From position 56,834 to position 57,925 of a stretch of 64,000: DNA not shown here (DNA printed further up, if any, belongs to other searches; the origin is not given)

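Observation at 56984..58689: Repressor-coupled pair (155-aa soluble protein + 263-aa polytopic membrane protein) laid out like lambda cI-rexA-rexB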

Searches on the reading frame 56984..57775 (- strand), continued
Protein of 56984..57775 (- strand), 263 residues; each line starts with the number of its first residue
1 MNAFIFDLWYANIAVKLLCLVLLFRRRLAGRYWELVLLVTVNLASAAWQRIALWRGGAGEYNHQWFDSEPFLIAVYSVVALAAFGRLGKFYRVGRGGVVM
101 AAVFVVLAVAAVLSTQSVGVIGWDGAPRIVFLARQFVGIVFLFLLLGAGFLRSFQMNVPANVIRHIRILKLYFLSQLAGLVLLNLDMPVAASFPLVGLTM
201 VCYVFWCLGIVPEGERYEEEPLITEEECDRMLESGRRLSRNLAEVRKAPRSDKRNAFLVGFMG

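Call 77: find_related_loci(query=A11, collection=genome_contigs, flank=7000)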
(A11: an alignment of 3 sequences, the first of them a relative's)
Query A11 (254 aa) in genome_contigs; peptide patterns used: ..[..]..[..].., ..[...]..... (x = any residue, [..] = any of these).
49 stretches matched a pattern, but none encodes a relative of the query by tblastn (E <= 1e-3).

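Call 82: find_related_loci(query=A2, collection=viral_contigs, flank=8000)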
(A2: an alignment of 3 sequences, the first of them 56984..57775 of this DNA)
Query A2 (263 aa) in viral_contigs; peptide patterns used: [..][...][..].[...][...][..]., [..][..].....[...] (x = any residue, [..] = any of these).
24 stretches matched a pattern, but none encodes a relative of the query by tblastn (E <= 1e-3).

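Call 83: find_related_loci(query=A11, collection=viral_contigs, flank=8000)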
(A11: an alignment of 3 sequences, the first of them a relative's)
Query A11 (254 aa) in viral_contigs; peptide patterns used: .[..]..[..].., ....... (x = any residue, [..] = any of these).
51 stretches matched a pattern, but none encodes a relative of the query by tblastn (E <= 1e-3).

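Call 84: find_encoding_contigs(protein=P0017, flank=8000, max_places=5)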
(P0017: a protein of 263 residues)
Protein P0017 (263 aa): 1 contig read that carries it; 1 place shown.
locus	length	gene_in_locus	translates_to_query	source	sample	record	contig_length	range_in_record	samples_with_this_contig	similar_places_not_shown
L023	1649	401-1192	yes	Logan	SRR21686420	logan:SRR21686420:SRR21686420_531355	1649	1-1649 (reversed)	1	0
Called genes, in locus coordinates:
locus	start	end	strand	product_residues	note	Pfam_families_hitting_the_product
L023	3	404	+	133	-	?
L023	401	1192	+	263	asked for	-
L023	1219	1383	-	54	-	-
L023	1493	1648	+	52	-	?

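Call 88: search_protein_families(library=ncbifam, proteins=[window:56984-57775:-, L004:5007-5537:+, L004:5561-6004:+, P0013, L007:5047-5550:+, L001:5406-5723:-], max_evalue=0.1)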
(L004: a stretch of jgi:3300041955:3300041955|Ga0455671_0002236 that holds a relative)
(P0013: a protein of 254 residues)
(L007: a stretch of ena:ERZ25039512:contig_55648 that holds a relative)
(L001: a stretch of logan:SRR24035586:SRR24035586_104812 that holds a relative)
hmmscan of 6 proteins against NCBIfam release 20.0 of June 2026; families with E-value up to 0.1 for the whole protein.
window:56984-57775:- (263 aa): 0 families

L004:5007-5537:+ (176 aa): 2 families
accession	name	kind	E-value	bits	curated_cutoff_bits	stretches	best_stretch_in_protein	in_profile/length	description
NF033545.0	transpos_IS630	equivalog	0.0003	20.4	100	1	20-64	9-52/299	IS630 family transposase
NF033577.2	transpos_IS481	equivalog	0.08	12.4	224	0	20-55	10-45/284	IS481 family transposase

L004:5561-6004:+ (147 aa): 0 families

P0013 (254 aa): 0 families

L007:5047-5550:+ (167 aa): 0 families

L001:5406-5723:- (105 aa): 2 families
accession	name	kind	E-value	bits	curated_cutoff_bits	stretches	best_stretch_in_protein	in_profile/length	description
NF040601.1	TerS_not_xtmA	equivalog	0.019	14.6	120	1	12-44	8-42/233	phage terminase small subunit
NF046037.1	carphisopro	domain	0.06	13.6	38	0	27-45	11-29/54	carph-isopro domain-containing protein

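Call 89: search_protein_families(library=pfam, proteins=[L004:5007-5537:+, L007:5047-5550:+, L001:5406-5723:-, L007:4618-4908:-], max_evalue=0.1)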
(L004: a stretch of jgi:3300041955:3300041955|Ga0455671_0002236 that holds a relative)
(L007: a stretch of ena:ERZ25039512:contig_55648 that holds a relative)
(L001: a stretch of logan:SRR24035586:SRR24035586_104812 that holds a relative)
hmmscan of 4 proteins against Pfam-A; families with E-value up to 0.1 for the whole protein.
L004:5007-5537:+ (176 aa): 7 families
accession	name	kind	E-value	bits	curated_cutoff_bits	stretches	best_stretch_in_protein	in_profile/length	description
PF13384.12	HTH_23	-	5.6e-07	29.6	24.6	1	20-55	16-49/50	Homeodomain-like domain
PF13022.12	HTH_Tnp_1_2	-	0.00066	20.2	27.9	1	24-47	27-50/122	Helix-turn-helix of insertion element transposase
PF20432.4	Xre-like-HTH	-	0.012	16.4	25.8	1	12-47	12-45/63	Antitoxin Xre-like helix-turn-helix domain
PF13551.12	HTH_29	-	0.013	16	28.1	1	20-54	8-43/64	Winged helix-turn helix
PF23395.1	SAM_6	-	0.018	15.7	27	0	57-76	9-28/78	SAM-like domain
PF13518.12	HTH_28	-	0.035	14.6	25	1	20-46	9-35/52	Helix-turn-helix domain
PF08822.17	DUF1804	-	0.047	14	29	0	14-51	10-47/164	Protein of unknown function (DUF1804)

L007:5047-5550:+ (167 aa): 0 families

L001:5406-5723:- (105 aa): 4 families
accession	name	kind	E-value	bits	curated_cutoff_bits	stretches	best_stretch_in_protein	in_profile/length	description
PF01381.28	HTH_3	-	0.00015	22.1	23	1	29-57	14-42/55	Helix-turn-helix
PF15943.11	YdaS_toxin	-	0.0041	17.3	30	1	25-50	9-34/65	Bacterial toxin YdaS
PF14549.12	P22_Cro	-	0.016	15.4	30.2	1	25-44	10-29/60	DNA-binding transcriptional regulator Cro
PF02817.22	E3_binding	-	0.023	15.4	23.7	1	27-42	7-22/36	e3 binding domain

L007:4618-4908:- (96 aa): 12 families
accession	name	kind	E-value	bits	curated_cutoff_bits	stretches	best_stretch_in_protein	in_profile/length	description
PF15943.11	YdaS_toxin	-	1.5e-06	28.3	30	1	21-44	9-32/65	Bacterial toxin YdaS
PF01381.28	HTH_3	-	1e-05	25.9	23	1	22-44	11-33/55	Helix-turn-helix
PF14549.12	P22_Cro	-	0.00015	21.9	30.2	1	21-41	10-30/60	DNA-binding transcriptional regulator Cro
PF13560.12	HTH_31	-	0.0013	19.4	27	1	22-61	16-54/64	Helix-turn-helix domain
PF13384.12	HTH_23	-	0.0021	18.3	24.6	1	21-42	18-39/50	Homeodomain-like domain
PF17762.8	HTH_ParB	-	0.02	15.5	22.6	1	15-41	15-41/102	ParB HTH domain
PF13518.12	HTH_28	-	0.026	15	25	1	21-42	13-34/52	Helix-turn-helix domain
PF13730.12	HTH_36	-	0.032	14.5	25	0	22-42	27-47/55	Helix-turn-helix domain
PF07022.19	Phage_CI_repr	-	0.053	14.3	22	1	22-41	14-33/65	Bacteriophage CI repressor helix-turn-helix domain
PF01047.28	MarR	-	0.065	13.6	24.6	0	22-42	19-39/59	MarR family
PF13443.12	HTH_26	-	0.067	13.9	22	1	22-47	12-37/63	Cro/C1-type HTH DNA-binding domain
PF05920.17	Homeobox_KN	-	0.072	13.4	24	0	24-41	17-34/40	Homeobox KN domain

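Call 94: search_protein_families(library=phrogs, alignment_id=A6, max_evalue=0.01)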
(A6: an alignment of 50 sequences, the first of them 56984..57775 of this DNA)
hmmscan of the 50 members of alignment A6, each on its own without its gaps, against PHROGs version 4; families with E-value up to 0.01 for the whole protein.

A. member 1, window:56984-57775:- (263 aa): 0 families

B. families by the number of members that match (of 50 scanned): 1 family
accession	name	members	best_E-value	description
phrog_31905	-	1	0.0089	-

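Call 95: search_protein_families(library=padloc, alignment_id=A6, max_evalue=0.01)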
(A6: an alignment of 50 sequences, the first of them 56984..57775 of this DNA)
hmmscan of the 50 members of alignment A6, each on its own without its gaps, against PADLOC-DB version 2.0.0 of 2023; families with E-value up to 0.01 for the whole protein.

A. member 1, window:56984-57775:- (263 aa): 0 families

B. families by the number of members that match (of 50 scanned): 1 family
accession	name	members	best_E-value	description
PDLC01413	Cas10_Id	1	0.0066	CAS-I-D; effector_LS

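Call 96: search_dna_similar(query=window:56984-57775:-, collection=phages, mode=protein, max_evalue=0.01)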
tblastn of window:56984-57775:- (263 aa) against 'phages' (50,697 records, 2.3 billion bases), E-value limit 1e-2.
No match.

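Call 98: search_dna_similar(query=P0013, collection=plasmids, mode=protein, max_evalue=0.01)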
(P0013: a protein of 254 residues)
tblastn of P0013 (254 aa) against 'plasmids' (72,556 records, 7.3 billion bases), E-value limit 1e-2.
No match.
